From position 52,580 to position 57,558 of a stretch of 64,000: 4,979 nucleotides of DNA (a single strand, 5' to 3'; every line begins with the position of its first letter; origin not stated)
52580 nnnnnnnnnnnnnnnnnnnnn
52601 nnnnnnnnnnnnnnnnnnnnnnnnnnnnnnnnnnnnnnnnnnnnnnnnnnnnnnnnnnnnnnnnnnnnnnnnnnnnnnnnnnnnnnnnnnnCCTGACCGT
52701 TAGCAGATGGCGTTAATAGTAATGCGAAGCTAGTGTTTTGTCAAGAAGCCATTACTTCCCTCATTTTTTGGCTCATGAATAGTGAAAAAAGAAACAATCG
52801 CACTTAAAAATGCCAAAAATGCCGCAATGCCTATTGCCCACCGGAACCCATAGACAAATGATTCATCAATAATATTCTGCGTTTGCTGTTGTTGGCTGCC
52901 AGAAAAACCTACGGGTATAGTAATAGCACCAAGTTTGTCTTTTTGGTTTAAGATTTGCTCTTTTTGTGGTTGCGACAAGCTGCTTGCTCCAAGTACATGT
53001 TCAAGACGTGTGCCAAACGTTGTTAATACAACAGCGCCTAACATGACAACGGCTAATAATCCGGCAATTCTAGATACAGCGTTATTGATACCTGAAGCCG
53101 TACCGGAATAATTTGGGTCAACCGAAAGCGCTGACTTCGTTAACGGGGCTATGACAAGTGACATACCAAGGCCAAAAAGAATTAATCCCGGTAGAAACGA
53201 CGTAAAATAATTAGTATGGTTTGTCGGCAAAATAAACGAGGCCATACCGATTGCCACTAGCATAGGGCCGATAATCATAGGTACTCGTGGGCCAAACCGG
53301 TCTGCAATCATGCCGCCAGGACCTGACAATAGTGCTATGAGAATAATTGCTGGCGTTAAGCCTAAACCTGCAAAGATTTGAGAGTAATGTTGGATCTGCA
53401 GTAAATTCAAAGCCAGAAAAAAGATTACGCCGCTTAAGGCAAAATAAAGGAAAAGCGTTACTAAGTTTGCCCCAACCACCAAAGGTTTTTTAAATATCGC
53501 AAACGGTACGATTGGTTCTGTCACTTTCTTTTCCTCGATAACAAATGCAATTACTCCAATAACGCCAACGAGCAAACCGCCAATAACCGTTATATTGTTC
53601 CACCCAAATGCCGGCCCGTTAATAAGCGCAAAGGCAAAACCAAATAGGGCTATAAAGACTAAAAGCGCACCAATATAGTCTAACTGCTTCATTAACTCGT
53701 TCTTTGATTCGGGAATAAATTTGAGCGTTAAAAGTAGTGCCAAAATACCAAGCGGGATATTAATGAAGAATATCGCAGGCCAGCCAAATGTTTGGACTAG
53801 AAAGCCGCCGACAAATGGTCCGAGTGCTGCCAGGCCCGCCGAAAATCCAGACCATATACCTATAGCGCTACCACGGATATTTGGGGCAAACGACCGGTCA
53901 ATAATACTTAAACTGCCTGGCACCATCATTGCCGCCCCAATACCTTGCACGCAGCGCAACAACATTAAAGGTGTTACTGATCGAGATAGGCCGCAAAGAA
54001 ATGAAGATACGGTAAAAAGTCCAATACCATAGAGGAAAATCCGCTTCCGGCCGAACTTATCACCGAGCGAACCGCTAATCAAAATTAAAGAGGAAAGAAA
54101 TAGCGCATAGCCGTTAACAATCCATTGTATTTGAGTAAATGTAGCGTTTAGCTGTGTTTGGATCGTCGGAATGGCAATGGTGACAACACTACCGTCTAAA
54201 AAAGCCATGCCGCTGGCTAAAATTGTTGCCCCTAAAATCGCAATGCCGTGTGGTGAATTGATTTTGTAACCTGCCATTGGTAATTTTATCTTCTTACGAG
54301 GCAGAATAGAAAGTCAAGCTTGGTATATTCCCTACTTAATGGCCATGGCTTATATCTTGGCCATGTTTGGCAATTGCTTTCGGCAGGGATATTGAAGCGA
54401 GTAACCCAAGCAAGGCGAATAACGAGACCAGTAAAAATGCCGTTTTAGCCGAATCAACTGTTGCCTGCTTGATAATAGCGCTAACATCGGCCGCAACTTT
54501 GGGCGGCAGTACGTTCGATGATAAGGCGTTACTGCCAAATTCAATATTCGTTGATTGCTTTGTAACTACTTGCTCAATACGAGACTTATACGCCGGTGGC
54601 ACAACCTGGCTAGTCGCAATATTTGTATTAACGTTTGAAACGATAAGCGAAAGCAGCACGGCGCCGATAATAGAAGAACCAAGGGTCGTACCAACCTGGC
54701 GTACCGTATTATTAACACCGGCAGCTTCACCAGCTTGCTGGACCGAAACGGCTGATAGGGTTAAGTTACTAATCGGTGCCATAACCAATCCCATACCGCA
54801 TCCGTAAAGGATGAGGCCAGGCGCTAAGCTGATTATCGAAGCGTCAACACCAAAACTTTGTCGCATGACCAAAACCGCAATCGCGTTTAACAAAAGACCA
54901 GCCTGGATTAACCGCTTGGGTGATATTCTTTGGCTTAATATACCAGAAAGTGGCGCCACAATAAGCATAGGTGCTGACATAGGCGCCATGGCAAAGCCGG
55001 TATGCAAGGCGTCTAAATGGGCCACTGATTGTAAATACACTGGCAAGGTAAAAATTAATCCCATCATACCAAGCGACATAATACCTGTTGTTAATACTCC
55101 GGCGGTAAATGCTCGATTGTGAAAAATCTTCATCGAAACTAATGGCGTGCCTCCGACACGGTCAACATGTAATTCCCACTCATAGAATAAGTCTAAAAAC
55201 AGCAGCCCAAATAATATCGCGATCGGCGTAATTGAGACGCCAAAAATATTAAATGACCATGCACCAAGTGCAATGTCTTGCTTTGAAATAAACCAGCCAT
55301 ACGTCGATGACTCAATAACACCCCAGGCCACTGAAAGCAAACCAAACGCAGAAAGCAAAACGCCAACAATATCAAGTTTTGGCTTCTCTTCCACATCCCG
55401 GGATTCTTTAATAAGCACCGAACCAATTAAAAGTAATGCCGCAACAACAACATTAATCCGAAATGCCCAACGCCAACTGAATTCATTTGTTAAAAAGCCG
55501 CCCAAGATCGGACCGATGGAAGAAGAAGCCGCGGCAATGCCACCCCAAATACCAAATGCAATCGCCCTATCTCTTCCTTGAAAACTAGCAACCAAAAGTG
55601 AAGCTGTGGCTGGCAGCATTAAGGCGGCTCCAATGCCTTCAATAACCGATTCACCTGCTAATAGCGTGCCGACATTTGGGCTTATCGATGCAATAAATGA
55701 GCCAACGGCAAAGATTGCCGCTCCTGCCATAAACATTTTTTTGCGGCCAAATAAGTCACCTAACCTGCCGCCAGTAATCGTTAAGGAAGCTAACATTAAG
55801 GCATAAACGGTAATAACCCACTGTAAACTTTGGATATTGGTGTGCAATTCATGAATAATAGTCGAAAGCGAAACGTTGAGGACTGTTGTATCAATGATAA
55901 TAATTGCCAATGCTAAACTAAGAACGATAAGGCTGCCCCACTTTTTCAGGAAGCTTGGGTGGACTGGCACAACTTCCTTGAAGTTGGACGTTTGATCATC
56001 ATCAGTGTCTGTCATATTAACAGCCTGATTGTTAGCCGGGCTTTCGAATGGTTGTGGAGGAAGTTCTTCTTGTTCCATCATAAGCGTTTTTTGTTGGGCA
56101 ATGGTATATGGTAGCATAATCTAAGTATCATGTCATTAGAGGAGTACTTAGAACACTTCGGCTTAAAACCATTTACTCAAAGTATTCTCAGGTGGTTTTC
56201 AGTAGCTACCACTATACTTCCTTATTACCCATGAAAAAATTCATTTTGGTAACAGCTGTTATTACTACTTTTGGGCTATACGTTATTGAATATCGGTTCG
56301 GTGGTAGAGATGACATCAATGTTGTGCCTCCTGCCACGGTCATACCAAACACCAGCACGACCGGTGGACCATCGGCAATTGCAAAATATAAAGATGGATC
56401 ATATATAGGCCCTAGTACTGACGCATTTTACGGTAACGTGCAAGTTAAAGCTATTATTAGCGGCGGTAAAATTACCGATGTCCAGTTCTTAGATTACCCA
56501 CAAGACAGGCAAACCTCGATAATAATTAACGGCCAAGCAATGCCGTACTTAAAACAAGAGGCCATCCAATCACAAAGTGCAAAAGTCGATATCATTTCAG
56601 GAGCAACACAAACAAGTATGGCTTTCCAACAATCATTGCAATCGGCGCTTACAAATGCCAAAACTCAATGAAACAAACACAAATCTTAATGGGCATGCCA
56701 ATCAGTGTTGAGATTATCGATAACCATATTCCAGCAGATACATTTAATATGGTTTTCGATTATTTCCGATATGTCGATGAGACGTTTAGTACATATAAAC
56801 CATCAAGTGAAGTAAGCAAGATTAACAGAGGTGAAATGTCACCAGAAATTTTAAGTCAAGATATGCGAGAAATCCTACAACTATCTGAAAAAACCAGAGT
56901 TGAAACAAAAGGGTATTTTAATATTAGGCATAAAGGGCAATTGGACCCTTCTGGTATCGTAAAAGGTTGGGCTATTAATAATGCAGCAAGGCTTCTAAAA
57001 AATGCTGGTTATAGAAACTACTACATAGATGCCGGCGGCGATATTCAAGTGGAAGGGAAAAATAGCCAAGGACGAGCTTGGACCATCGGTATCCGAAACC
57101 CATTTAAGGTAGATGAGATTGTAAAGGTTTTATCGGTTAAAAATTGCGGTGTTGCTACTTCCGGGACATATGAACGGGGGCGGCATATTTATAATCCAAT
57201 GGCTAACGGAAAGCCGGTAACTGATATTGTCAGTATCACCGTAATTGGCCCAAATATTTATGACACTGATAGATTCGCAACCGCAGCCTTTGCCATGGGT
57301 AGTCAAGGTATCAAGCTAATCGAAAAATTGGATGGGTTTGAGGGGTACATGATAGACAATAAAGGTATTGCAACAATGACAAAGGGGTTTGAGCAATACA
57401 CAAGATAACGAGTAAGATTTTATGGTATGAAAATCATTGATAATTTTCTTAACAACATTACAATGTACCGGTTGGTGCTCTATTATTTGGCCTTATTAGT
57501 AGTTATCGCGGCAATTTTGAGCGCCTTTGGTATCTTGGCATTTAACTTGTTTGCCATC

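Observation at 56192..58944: Compact three-gene flavin module: extracytoplasmic FMN-binding protein, ApbE flavin transferase and a membrane protein fused to an FNR-like NAD(P)H/FAD domain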

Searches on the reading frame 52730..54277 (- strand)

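Call 3: search_protein_families(library=pfam, proteins=[window:52730-54277:-], max_evalue=0.01)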
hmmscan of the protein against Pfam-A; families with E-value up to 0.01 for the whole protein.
window:52730-54277:- (515 aa): 3 families
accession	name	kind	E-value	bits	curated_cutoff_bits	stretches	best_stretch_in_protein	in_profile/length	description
PF07690.21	MFS_1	-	3.4e-52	177.9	33.4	1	19-409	2-346/347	Major Facilitator Superfamily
PF00083.30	Sugar_tr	-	8.5e-07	28.6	22.3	1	50-194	48-197/452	Sugar (and other) transporter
PF05977.19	MFS_3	-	3e-05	23.1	27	1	21-188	18-189/524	Transmembrane secretion effector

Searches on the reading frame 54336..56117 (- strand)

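Call 3: search_protein_families(library=pfam, proteins=[window:54336-56117:-], max_evalue=0.01)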
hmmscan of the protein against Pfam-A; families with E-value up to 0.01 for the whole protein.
window:54336-56117:- (593 aa): 2 families
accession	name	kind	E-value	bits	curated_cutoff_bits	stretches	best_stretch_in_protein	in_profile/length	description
PF07690.21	MFS_1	-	9.4e-52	176.5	33.4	1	66-480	1-346/347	Major Facilitator Superfamily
PF00083.30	Sugar_tr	-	0.00012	21.5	22.3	1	96-239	44-194/452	Sugar (and other) transporter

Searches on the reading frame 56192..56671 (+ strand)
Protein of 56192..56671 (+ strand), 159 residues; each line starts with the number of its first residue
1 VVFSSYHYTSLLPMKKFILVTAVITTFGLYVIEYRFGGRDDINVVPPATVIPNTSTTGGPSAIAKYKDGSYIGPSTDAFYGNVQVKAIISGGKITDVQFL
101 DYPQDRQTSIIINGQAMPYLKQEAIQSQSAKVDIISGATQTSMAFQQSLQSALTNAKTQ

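Call 3: search_protein_families(library=pfam, proteins=[window:56192-56671:+], max_evalue=0.01)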
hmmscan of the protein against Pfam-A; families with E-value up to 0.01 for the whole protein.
window:56192-56671:+ (159 aa): 1 family
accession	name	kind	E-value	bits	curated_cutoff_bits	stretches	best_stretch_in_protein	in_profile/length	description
PF04205.19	FMN_bind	-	9e-10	39.5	22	1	80-153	3-76/77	FMN-binding domain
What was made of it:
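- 56231..56671 (+): NqrC/RnfG-like FMN_bind protein (146 aa from ATG 56231; the longest ORF starts at GTG 56192). It has an N-terminal signal anchor, a linker and an FMN_bind domain. Pfam PF04205, E 9e-10 (call 3).
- Checked: ORF1 (56192-56671): FMN_bind PF04205, E 9e-10 (call 3).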

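Call 4: search_protein_families(library=ncbifam, proteins=[window:56192-56671:+], max_evalue=0.01)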
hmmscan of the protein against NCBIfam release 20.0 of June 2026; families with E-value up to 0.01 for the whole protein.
window:56192-56671:+ (159 aa): 1 family
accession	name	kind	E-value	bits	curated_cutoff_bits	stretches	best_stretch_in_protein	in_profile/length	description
TIGR01947.1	rnfG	subfamily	0.0043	17.2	102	0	113-155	140-184/187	RnfABCDGE type electron transport complex subunit G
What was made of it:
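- Domain assignments (calls 3, 4).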

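Call 59: search_solved_structures(query=window:56231-56671:+, max_evalue=1, show_alignments=2)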
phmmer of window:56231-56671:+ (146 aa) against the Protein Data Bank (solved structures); distinct sequences matched with E-value up to 1: 3.
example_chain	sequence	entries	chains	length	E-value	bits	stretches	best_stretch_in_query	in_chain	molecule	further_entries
8p2a_A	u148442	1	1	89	1.1e-12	51.4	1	61-142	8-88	FMN-binding domain-containing protein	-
3o6u_A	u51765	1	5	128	0.00051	23.4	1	98-144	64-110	uncharacterized protein CPE2226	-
8p2b_A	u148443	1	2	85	0.016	18.6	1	63-142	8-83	Clostridiaceae bacterium FMN4 domain 1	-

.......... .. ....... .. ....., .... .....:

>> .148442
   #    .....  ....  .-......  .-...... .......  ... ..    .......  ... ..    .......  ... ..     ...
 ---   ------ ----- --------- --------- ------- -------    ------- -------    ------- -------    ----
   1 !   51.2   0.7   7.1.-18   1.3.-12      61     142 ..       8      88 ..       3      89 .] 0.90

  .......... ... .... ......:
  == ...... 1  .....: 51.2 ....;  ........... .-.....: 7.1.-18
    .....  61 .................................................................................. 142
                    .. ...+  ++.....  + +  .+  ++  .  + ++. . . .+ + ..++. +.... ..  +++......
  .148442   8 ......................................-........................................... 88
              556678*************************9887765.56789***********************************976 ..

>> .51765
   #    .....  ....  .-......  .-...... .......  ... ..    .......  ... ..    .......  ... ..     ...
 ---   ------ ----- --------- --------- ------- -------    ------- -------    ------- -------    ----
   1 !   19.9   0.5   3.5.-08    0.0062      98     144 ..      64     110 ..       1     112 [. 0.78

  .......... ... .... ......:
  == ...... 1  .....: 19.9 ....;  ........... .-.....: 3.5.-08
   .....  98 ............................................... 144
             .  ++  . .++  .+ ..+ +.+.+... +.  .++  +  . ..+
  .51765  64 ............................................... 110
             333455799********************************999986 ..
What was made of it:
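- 56231..56671 (+): The best solved relative is 8p2a_A, an FMN-binding domain, E 1.1e-12, with the SGAT motifs aligned (call 59).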

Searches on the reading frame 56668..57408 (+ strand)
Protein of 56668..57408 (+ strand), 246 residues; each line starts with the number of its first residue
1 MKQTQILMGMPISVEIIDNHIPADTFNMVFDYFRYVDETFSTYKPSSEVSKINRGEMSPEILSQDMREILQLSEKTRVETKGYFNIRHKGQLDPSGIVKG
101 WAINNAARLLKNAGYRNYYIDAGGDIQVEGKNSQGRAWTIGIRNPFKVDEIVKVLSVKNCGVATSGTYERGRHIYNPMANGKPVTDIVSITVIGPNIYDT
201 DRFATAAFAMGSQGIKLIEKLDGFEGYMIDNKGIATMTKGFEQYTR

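Call 3: search_protein_families(library=pfam, proteins=[window:56668-57408:+], max_evalue=0.01)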
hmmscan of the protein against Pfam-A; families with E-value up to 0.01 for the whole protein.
window:56668-57408:+ (246 aa): 1 family
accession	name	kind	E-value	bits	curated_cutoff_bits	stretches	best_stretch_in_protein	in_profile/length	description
PF02424.20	ApbE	-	7.5e-45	153.9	25.6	2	89-226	121-264/266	ApbE family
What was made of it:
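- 56668..57408 (+): Minimal leaderless ApbE (FAD:protein FMN transferase), 246 aa. Its start overlaps the stop of the FMN_bind gene. Pfam PF02424, E 7.5e-45 (call 3).
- Checked: ORF2 (56668-57408): ApbE PF02424, E 7.5e-45 (call 3).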

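Call 4: search_protein_families(library=ncbifam, proteins=[window:56668-57408:+], max_evalue=0.01)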
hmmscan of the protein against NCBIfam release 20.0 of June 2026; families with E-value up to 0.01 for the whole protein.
window:56668-57408:+ (246 aa): 1 family
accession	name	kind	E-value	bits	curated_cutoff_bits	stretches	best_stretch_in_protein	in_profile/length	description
NF007774.0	PRK10461.1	equivalog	1.1e-20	73.8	498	1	93-234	182-332/351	FAD:protein FMN transferase ApbE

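Call 39: list_cluster_members(proteins=[P0001, window:56668-57408:+, window:50598-52691:-])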
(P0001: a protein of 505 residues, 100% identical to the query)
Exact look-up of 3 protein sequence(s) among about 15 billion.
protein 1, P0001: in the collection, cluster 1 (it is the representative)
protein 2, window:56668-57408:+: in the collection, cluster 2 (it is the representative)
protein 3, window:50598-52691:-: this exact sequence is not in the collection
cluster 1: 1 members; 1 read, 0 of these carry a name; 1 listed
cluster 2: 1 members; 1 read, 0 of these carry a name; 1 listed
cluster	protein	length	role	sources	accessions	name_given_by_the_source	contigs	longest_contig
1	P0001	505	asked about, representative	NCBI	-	-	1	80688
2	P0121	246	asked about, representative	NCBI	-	-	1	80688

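Call 58: search_solved_structures(query=window:56668-57408:+, max_evalue=0.001, show_alignments=2)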
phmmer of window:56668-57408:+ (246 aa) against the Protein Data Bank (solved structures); distinct sequences matched with E-value up to 0.001: 13.
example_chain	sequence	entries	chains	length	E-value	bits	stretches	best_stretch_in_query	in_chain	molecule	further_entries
4xgw_A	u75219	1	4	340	2.2e-19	73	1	92-237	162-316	FAD:protein FMN transferase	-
2o18_A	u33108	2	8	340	7.8e-19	71.3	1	92-237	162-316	Thiamine biosynthesis lipoprotein apbE | FAD:protein FMN transferase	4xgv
7esa_A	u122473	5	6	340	1.2e-17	67.3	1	90-239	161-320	FAD:protein FMN transferase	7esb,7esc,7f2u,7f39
4xgx_A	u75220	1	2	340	1.3e-17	67.3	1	92-237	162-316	FAD:protein FMN transferase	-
3pnd_A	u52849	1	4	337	1.7e-17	66.9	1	92-235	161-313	Thiamine biosynthesis lipoprotein ApbE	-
6nxi_A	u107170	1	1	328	1.1e-15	60.9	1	92-214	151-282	FAD:protein FMN transferase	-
6nxj_A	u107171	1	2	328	1e-14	57.8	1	92-214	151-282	FAD:protein FMN transferase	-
5mgy_H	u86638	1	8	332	1.3e-13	54.2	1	91-243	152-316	FAD:protein FMN transferase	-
1vrm_A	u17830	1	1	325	4.9e-13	52.3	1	87-214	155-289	hypothetical protein TM1553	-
4xdt_A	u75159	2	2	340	4.6e-12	49.1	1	91-227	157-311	FAD:protein FMN transferase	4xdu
4ifu_A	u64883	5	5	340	7.2e-12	48.5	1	91-227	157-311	FAD:protein FMN transferase | Thiamine biosynthesis lipoprotein ApbE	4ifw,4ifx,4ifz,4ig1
7mgt_A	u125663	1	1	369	8.7e-12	48.2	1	91-227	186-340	FAD:protein FMN transferase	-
4xdr_A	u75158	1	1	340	9.4e-11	44.8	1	91-227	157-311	FAD:protein FMN transferase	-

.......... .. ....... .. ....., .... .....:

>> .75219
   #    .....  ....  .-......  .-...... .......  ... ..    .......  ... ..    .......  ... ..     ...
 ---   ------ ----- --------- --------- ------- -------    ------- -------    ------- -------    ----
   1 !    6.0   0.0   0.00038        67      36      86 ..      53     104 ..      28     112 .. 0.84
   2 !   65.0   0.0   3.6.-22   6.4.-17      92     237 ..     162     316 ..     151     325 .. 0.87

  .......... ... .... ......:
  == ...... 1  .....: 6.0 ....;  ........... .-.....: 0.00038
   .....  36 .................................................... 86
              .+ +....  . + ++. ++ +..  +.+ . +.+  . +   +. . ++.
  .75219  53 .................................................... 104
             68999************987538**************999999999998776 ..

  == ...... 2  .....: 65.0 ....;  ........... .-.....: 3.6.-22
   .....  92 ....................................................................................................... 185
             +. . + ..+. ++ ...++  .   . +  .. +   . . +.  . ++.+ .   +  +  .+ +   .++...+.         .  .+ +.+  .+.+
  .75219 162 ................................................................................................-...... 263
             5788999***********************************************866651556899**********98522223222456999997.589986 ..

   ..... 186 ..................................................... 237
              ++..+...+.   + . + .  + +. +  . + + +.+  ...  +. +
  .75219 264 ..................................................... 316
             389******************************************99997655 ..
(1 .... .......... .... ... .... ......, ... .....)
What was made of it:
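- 56668..57408 (+): Solved ApbEs match at E 2e-19 (call 58).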
